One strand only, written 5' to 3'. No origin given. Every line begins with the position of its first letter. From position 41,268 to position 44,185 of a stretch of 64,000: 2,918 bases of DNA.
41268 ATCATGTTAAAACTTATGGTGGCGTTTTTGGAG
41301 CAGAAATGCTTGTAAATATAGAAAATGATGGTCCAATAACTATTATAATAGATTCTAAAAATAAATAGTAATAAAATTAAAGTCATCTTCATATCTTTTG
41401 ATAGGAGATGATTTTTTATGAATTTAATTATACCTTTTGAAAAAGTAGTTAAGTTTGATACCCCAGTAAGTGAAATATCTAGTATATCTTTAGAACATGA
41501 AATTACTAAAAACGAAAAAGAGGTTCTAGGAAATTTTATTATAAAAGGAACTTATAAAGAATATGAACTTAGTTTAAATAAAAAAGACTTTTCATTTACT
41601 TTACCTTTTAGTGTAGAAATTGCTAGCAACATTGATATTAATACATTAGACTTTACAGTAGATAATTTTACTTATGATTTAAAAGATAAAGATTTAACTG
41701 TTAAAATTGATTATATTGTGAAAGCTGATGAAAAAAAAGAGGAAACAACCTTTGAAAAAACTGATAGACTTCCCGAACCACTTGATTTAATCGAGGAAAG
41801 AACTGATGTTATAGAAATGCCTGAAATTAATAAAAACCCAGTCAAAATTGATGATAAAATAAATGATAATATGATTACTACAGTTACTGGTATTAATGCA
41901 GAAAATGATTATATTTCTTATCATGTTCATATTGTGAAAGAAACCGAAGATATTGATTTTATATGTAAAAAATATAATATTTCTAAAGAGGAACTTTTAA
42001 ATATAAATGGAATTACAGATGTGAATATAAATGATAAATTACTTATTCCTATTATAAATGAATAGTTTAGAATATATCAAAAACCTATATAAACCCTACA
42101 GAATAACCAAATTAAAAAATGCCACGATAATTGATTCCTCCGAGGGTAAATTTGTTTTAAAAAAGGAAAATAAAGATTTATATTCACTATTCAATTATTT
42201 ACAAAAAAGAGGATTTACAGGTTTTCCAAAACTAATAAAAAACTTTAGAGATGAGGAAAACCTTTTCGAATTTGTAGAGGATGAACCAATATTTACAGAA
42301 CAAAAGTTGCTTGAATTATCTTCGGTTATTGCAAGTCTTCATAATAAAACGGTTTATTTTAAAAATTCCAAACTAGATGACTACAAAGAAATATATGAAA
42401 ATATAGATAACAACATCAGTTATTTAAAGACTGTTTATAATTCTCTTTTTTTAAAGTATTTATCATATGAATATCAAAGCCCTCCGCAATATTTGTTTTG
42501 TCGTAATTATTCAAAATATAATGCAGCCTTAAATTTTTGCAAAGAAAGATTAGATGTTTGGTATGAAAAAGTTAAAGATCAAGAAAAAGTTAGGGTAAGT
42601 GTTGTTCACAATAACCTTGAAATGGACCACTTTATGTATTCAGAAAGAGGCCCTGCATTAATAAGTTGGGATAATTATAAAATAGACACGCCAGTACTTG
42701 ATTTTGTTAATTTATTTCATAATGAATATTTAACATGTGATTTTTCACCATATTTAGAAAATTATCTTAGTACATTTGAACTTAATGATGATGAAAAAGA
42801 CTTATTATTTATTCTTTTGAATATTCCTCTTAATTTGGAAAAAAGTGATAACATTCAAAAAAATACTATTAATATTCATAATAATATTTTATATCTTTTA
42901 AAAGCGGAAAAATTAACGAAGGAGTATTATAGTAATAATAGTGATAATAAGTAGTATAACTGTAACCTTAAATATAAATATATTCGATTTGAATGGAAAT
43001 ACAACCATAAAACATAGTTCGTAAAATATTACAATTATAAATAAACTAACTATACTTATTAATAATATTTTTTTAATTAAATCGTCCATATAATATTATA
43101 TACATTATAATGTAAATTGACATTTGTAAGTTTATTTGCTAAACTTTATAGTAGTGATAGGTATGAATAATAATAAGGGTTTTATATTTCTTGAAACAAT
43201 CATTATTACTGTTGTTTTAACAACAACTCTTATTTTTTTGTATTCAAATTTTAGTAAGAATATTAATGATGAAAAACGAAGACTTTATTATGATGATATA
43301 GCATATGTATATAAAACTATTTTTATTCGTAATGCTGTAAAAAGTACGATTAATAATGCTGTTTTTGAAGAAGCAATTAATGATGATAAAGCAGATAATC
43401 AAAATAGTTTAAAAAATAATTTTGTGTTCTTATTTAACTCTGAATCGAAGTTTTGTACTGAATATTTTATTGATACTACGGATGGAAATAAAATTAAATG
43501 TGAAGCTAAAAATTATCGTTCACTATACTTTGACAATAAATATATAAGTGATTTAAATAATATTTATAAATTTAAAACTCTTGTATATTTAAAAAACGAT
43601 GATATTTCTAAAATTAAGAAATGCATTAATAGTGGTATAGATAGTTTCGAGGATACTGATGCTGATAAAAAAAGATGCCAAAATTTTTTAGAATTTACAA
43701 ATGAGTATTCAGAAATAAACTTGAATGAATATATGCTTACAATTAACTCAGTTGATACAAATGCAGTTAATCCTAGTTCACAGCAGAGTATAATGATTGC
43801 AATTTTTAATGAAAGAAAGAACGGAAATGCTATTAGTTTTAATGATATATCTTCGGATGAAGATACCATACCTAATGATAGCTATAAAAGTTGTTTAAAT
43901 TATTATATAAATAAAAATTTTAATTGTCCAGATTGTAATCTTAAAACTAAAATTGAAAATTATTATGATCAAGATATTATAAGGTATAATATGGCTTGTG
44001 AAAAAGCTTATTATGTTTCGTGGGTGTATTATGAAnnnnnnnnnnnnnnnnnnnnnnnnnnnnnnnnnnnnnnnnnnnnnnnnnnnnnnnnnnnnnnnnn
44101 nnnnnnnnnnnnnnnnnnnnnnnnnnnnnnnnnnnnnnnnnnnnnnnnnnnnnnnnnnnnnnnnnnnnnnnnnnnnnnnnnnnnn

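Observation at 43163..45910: Orphan operon of three large type IV pilin-like genes with translational coupling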

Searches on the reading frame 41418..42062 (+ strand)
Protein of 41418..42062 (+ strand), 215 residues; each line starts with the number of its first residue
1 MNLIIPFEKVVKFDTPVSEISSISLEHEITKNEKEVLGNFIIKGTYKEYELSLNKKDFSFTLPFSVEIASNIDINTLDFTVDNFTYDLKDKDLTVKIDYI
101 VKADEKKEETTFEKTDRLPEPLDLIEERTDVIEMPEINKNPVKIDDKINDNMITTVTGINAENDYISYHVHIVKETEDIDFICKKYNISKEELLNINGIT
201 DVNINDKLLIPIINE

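Call 19: search_protein_families(library=pfam, proteins=[window:41418-42062:+], max_evalue=0.01)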
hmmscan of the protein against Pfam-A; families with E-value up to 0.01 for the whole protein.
window:41418-42062:+ (215 aa): 1 family
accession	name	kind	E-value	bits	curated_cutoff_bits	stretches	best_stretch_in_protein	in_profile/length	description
PF01476.26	LysM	-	0.00025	21.4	20.9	1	171-211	1-43/43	LysM domain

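Call 67: search_protein_families(library=ncbifam, proteins=[window:41418-42062:+], max_evalue=0.01)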
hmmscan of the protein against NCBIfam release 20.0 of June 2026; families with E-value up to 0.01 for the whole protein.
window:41418-42062:+ (215 aa): 1 family
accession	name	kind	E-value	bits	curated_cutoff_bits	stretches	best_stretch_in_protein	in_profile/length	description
TIGR02907.1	spore_VI_D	equivalog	0.0014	18.3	169.85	1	151-209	282-340/344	stage VI sporulation protein D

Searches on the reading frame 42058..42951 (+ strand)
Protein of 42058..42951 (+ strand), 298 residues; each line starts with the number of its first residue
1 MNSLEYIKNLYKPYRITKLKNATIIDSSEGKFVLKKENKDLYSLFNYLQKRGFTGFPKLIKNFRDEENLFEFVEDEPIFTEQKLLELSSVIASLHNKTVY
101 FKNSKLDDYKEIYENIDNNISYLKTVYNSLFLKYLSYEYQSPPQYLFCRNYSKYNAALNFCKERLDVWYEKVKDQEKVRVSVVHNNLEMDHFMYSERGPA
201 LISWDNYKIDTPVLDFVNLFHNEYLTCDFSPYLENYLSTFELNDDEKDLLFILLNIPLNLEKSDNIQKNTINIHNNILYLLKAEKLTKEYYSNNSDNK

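Call 19: search_protein_families(library=pfam, proteins=[window:42058-42951:+], max_evalue=0.01)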
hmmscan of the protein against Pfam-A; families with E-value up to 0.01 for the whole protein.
window:42058-42951:+ (298 aa): 0 families

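Call 67: search_protein_families(library=ncbifam, proteins=[window:42058-42951:+], max_evalue=0.01)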
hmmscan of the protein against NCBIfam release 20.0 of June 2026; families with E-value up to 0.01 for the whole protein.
window:42058-42951:+ (298 aa): 2 families
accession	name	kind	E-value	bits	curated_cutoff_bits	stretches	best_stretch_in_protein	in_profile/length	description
TIGR02904.1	spore_ysxE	equivalog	2.3e-25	89.5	263.55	1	87-258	103-280/309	spore coat protein YsxE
TIGR02906.1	spore_CotS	subfamily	4.7e-07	29.1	172.7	1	17-258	7-272/314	CotS family spore coat protein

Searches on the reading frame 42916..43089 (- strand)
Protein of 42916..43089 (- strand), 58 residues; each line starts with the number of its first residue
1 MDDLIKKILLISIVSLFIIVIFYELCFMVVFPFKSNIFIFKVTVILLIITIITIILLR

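Call 95: search_protein_families(library=pfam, proteins=[window:42916-43089:-], max_evalue=0.001)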
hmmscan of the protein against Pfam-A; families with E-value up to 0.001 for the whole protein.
window:42916-43089:- (58 aa): 0 families
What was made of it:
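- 42913..43089 (-): Conserved divergent 58-aa hydrophobic small ORF (probably two TM helices, PFK[ST]N motif). Any link to the trio is unknown. No Pfam hit (call 95).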

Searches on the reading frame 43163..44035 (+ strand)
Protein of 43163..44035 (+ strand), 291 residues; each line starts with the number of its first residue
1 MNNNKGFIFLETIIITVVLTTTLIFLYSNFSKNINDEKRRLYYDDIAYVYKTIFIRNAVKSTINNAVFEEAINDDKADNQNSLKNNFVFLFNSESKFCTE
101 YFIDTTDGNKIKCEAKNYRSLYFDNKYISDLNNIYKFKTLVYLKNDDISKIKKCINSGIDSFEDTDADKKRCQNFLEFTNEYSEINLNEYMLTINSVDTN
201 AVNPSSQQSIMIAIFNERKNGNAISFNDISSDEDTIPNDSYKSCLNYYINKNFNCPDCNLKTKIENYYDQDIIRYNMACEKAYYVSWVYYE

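Call 5: search_protein_families(library=pfam, proteins=[window:43163-44035:+], max_evalue=1)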
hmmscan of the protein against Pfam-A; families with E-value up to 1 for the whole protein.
window:43163-44035:+ (291 aa): 0 families

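Call 6: search_protein_families(library=ncbifam, proteins=[window:43163-44035:+], max_evalue=1)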
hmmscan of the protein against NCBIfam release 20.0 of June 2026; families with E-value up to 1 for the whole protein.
window:43163-44035:+ (291 aa): 2 families
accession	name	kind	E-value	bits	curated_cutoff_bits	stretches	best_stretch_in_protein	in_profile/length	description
NF041013.1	T4P_ComGE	equivalog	0.004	17.2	49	1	2-39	1-38/83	competence type IV pilus minor pilin ComGE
NF040506.1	PG0870_Nterm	domain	0.67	10.1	50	1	250-270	9-29/56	PG0870-related protein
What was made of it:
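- On HIJK / PilABC-type tip complex of minor pilins: NCBIfam gives only sub-cutoff N-terminal hits (call 6).
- Closest known: ComGD-ComGG minor pilins of the monoderm Com pilus. Same: All three N-termini give weak ComGE hits (call 6).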

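Call 32: find_homologous_proteins(query=window:43163-44035:+)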
Query window:43163-44035:+ (291 aa): 33 proteins with E <= 0.001 among 461 candidates.
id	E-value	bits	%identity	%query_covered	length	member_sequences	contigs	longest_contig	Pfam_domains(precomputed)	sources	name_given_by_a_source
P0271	7.3e-183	624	99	100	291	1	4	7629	-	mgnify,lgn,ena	mgnify:FL=1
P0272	2.4e-182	623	99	100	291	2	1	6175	-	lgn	-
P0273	4.1e-182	622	99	100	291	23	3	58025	-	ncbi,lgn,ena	-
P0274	2.7e-181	619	98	100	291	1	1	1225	-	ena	-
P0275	1.4e-99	351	62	100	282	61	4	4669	-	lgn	-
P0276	2.8e-95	337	62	100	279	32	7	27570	-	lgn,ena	-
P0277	1.4e-93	332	63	100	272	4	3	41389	-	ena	-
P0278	6.4e-90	319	60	100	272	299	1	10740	-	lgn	-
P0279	9.9e-89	316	59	100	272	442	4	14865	-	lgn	-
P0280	5.2e-73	264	50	100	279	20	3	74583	-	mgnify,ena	mgnify:FL=1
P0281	3.0e-72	262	50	99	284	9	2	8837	-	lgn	-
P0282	3.9e-71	258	51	99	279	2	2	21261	-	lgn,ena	-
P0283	5.0e-70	254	49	99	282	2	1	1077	-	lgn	-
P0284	5.3e-70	254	50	99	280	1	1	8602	-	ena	-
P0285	2.4e-69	252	50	99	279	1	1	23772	-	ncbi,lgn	ncbi:MAG: hypothetical protein ACI4XR_05580 [Bacilli bacterium]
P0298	4.6e-57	212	69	51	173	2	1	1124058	-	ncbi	-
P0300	1.1e-40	158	41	99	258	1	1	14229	-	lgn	-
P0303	2.5e-9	55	43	24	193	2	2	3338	-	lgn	-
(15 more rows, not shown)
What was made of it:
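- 43163..44038 (+): g1: 291-aa pilin-like protein. Leader MNNNKG, mature N-terminus FIFLE..., five conserved Cys. The family has 33 clusters, restricted to this lineage (call 32).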

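Call 35: find_related_loci(query=A2, collection=genome_contigs, flank=10000)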
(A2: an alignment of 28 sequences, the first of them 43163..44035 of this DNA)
Query A2 (291 aa) in genome_contigs; peptide patterns used: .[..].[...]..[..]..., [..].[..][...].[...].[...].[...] (x = any residue, [..] = any of these).
71 stretches matched a pattern; 10 encode a relative of the query (tblastn E <= 1e-3); 10 distinct loci.
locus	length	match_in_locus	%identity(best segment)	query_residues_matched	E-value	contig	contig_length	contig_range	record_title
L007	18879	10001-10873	97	1-291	0e+0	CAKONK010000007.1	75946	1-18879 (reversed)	MAG: uncultured Bacilli bacterium isolate REFINED_METABAT215_TOP10_CONTIGS_1500_ASSEMBLY_K77_MERGED__Hadza_MoBio_C-REDO_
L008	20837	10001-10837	62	1-291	9e-108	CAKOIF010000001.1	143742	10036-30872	MAG: uncultured Bacilli bacterium isolate REFINED_METABAT215_TOP10_CONTIGS_1500_ASSEMBLY_K77_MERGED__Hadza_MoBio_C-REDO_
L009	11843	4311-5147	62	1-291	7e-108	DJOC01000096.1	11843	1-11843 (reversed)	MAG TPA_asm: Bacillales bacterium UBA6448 UBA6448_contig_3582, whole genome shotgun sequence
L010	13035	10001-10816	59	1-291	6e-99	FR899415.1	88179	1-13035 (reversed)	Mycoplasma sp. CAG:472 genomic scaffold, scf115, whole genome shotgun sequence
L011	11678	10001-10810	58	1-290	5e-94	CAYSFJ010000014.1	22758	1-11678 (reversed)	MAG TPA_asm: uncultured Mycoplasma sp. isolate binchicken_co354_426 genome assembly, contig: NODE_2242_length_22758_cov_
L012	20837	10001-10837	50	1-291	5e-81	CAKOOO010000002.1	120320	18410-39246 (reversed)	MAG: uncultured Bacilli bacterium isolate REFINED_METABAT215_TOP10_CONTIGS_1500_ASSEMBLY_K77_MERGED__Hadza_MoBio_hadza-E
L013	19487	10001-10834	50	3-291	9e-81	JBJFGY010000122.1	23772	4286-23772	MAG: Bacilli bacterium isolate PUUB50_bin.015 NODE_821_length_23772_cov_12.709955, whole genome shotgun sequence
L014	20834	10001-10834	51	3-291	8e-81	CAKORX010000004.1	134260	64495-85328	MAG: uncultured Bacilli bacterium isolate REFINED_METABAT215_TOP10_CONTIGS_1500_ASSEMBLY_K77_MERGED__Hadza_MoBio_hadza-A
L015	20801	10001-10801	49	3-291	5e-77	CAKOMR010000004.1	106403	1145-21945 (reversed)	MAG: uncultured Bacilli bacterium isolate REFINED_METABAT215_TOP10_CONTIGS_1500_ASSEMBLY_K77_MERGED__Hadza_MoBio_hadza-A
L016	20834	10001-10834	49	3-291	1e-76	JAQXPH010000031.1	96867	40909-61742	MAG: bacterium isolate SUG1400 k141_4275019, whole genome shotgun sequence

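Call 63: predict_structure(alignment_id=A2)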
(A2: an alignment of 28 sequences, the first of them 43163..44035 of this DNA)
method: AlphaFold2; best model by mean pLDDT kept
length: 291 residues; sequences in the alignment: 28
mean_pLDDT: 71.8   pTM: 0.71
mean pLDDT of the five models: 71.8, 71.2, 68.3, 67.9, 66.1
residues with pLDDT >= 90: 34; 70-90: 137; 50-70: 93; < 50: 27
segments of 3 or more residues with pLDDT < 50: 1-8, 225-238
pLDDT, mean of each block of 10 residues (from residue 1): 47 56 56 64 63 84 90 85 91 84 75 82 85 79 90 90 85 85 64 77 61 70 47 45 70 74 70 60 57 54
secondary structure, 60 per line:
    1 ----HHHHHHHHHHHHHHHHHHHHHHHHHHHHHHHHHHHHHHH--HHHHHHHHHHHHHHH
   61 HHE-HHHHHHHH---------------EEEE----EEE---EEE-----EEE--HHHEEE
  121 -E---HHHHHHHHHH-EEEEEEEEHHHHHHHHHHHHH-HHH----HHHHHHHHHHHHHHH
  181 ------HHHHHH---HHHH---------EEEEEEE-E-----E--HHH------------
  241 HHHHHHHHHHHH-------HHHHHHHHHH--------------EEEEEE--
elements in order: H5-43 H46-62 H65-72 E88-91 E96-98 E102-104 E110-112 E118-120 H126-135 E137-144 H145-157 H166-180 H187-192 H196-199 E209-215 H241-252 H260-269 E284-289
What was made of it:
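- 43163..44038 (+): AF2 gives pLDDT 72, with helix 5-43 and 46-62 followed by an alpha/beta region (call 63).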

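Call 65: fold_search(model_id=the predicted structure, library=pdb)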
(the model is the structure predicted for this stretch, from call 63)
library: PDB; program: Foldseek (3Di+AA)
matches with E <= 10: 6; with E <= 0.001: 0
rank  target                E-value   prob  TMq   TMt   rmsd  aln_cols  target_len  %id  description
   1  9khz_B                3.2e+00  0.01  0.08  0.03  16.4       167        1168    9  Structure of DdmD dimer with ssDNA with ADP bound (released 2025-02-19)
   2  4ckc_A                6.0e+00  0.01  0.11  0.06  10.5       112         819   18  Vaccinia virus capping enzyme complexed with SAH (monoclinic form) (released 2014-03-19)
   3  4ckc_D                6.0e+00  0.01  0.11  0.06  10.5       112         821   18  Vaccinia virus capping enzyme complexed with SAH (monoclinic form) (released 2014-03-19)
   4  2hqy_A                6.0e+00  0.01  0.09  0.09  19.6       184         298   12  Crystal Structure of Conserved Protein of Unknown Function from Bacteroides thetaiotaomicron VPI-5482 (released 2006-09-19)
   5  8q87_Ah               6.3e+00  0.01  0.12  0.16  15.9       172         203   10  Structure of the G. gallus 80S rotated ribosome in complex with eEF2 and SERBP1 (released 2024-08-28)
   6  9u4r_CC               7.9e+00  0.01  0.07  0.04  23.6       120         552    8  Structure of the intial complex in filament assembly at 3.23 angstroms resolution, conformation 2. (released 2026-03-25)
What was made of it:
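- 43163..44038 (+): No PDB fold match (call 65).
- On HIJK / PilABC-type tip complex of minor pilins: Foldseek of g1 found nothing (call 65).
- The g1 model is only moderately confident (pLDDT 72) and matches no solved pilin (calls 63, 65).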

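Call 73: search_solved_structures(query=A2, max_evalue=10, show_alignments=2)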
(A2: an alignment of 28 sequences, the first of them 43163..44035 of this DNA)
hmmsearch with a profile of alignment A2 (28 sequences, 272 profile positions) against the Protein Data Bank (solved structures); distinct sequences matched with E-value up to 10: 1.
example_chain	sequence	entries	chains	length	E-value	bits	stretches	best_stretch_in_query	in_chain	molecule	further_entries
3s30_A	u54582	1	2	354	0.014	18.4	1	118-211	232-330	Hypothetical glycoside hydrolase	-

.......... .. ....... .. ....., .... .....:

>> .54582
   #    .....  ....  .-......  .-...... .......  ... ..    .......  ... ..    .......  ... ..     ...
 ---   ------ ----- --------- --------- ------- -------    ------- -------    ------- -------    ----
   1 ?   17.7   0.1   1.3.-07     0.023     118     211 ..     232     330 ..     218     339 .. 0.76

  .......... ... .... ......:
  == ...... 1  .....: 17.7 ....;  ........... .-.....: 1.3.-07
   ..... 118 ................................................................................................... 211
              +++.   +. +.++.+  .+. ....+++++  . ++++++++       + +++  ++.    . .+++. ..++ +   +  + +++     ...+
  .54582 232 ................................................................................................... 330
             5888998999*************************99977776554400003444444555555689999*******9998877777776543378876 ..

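Call 92: find_encoding_contigs(protein=P0298, flank=10000, max_places=1)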
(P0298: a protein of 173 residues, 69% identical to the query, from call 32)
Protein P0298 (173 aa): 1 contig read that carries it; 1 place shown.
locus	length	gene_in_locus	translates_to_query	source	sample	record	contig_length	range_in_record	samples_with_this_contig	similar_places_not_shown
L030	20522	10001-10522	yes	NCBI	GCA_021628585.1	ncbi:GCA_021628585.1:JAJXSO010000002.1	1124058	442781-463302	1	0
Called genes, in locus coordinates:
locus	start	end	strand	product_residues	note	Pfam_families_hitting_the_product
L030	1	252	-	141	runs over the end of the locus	PF00163:Ribosomal_S4 (weak), PF01479:S4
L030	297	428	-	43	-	-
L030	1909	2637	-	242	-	PF01943:Polysacc_synt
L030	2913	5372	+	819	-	-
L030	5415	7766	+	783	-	PF13797:Post_transc_reg, PF13328:HD_4, PF04607:RelA_SpoT, PF02824:TGS, PF19296:RelA_AH, PF28438:RelA_RIS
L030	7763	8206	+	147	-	PF02580:Tyr_Deacylase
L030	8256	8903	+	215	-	-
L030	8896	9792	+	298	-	-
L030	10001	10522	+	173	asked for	-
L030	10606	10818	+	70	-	-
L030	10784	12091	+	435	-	-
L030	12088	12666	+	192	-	PF07963:N_methyl (weak)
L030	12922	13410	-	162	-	-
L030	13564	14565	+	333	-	PF13180:PDZ_2 (weak), PF05362:Lon_C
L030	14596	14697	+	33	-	-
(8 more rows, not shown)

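Call 94: search_protein_families(library=pfam, proteins=[P0303, P0300], max_evalue=0.1)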
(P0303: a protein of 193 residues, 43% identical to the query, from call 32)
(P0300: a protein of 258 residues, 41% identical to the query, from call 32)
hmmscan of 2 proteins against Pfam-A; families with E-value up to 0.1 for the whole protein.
P0303 (193 aa): 2 families
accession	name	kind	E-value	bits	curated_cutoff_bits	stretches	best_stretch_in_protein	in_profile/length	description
PF07963.17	N_methyl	-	0.0034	17.3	21.2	1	1-24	1-24/27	Prokaryotic N-terminal methylation motif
PF18138.6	bacHORMA_1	-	0.039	14.2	35.6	0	23-58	27-61/169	Bacterial HORMA domain family 1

P0300 (258 aa): 1 family
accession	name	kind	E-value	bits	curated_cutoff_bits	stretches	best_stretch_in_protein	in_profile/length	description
PF06705.16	SF-assemblin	-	0.086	12.6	30.6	0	135-226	131-219/247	SF-assemblin/beta giardin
